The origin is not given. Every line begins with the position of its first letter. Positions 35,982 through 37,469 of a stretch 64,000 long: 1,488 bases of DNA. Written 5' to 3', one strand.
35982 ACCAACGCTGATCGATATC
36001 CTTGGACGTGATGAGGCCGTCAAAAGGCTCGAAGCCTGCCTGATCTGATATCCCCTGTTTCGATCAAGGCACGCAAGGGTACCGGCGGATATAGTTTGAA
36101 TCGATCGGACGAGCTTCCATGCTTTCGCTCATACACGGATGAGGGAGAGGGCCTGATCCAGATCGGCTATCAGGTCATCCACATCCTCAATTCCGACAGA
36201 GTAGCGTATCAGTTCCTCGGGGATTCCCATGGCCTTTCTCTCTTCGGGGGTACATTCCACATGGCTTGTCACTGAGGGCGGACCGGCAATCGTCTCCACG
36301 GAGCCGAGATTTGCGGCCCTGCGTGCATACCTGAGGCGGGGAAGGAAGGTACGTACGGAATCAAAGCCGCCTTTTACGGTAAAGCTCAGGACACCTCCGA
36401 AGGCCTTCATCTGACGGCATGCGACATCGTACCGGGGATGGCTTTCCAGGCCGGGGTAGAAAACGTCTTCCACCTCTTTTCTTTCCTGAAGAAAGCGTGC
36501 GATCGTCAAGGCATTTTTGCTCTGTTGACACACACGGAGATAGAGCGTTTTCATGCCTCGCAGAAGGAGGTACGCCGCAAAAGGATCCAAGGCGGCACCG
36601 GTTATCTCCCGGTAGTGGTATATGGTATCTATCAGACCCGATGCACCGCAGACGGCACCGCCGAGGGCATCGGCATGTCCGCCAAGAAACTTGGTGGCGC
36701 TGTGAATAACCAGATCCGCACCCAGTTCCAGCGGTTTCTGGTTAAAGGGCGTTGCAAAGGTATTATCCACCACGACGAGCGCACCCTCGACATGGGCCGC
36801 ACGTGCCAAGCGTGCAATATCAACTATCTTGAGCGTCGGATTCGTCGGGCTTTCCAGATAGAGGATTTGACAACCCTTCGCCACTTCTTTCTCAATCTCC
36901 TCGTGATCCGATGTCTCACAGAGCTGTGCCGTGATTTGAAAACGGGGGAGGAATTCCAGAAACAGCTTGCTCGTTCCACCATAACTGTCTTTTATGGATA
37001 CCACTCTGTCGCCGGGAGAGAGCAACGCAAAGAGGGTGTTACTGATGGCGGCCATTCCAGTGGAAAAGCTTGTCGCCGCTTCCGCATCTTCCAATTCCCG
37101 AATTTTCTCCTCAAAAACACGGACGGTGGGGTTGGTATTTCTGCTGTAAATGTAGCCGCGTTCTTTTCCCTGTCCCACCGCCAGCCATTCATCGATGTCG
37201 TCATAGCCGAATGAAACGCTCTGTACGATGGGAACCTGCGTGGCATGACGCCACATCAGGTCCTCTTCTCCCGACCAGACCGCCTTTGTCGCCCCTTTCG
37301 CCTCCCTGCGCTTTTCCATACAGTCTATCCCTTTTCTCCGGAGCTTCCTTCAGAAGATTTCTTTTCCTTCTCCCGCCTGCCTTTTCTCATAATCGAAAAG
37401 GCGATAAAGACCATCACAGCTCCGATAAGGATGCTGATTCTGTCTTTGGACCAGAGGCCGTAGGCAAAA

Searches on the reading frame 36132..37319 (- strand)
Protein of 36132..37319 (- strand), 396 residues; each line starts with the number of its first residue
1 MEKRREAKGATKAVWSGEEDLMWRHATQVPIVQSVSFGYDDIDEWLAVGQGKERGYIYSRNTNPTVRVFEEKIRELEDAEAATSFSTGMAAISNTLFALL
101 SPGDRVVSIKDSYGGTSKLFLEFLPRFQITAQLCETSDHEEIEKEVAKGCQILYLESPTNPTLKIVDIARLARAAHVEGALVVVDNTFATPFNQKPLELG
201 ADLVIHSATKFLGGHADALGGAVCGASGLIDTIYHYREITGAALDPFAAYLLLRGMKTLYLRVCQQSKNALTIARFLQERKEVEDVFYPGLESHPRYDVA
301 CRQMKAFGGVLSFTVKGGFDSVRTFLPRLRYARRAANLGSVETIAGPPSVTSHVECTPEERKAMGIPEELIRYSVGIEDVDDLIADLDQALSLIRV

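Call 27: search_protein_families(library=ncbifam, proteins=[window:36132-37319:-], max_evalue=1e-10)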
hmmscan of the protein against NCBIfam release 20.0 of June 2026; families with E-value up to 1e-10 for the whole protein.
window:36132-37319:- (396 aa): 43 families (the best 25 are shown)
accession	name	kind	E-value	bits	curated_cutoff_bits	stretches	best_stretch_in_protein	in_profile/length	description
NF006097.0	PRK08249.1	equivalog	1.2e-206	685.8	600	1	3-395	5-397/402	cystathionine gamma-synthase family protein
TIGR01328.1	met_gam_lyase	equivalog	1.1e-116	389.9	549.7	1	10-392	5-389/391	methionine gamma-lyase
NF005695.0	PRK07503.1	equivalog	1.1e-111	373.4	666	1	3-393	3-396/403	methionine gamma-lyase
NF006003.0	PRK08133.1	equivalog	1.3e-111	373.1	522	1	5-391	8-394/396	O-succinylhomoserine sulfhydrylase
NF006347.0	PRK08574.1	equivalog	1.1e-110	370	477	1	14-392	7-383/385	cystathionine gamma-synthase family protein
NF005047.0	PRK06460.1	equivalog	2.2e-109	365.8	501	1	10-393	4-374/376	hypothetical protein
NF004876.0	PRK06234.1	subfamily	9.3e-109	364.1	666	1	10-394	10-398/400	methionine gamma-lyase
TIGR01325.1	O_suc_HS_sulf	equivalog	2.8e-107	358.6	510.05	1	11-391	2-380/380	O-succinylhomoserine sulfhydrylase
NF005871.0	PRK07811.1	equivalog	1.5e-106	356.2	513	1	4-392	8-387/389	cystathionine gamma-synthase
NF005810.0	PRK07671.1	equivalog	5.1e-102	341.7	594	1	49-391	35-376/377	bifunctional cystathionine gamma-lyase/homocysteine desulfhydrase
NF005263.0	PRK06767.1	equivalog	1.2e-101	340.6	617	1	10-394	7-386/392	methionine gamma-lyase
NF005976.0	PRK08064.1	equivalog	1.2e-100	337.2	627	1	26-395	24-384/390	cystathionine beta-lyase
TIGR01326.1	OAH_OAS_sulfhy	subfamily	1.3e-100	337.1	495.1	2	10-225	3-218/418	O-acetylhomoserine aminocarboxypropyltransferase/cysteine synthase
NF004627.0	PRK05968.1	subfamily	4.2e-99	332.1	508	1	18-392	17-385/389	hypothetical protein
TIGR02080.1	O_succ_thio_ly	equivalog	8.9e-99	330.8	504.55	1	9-392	4-380/382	cystathionine gamma-synthase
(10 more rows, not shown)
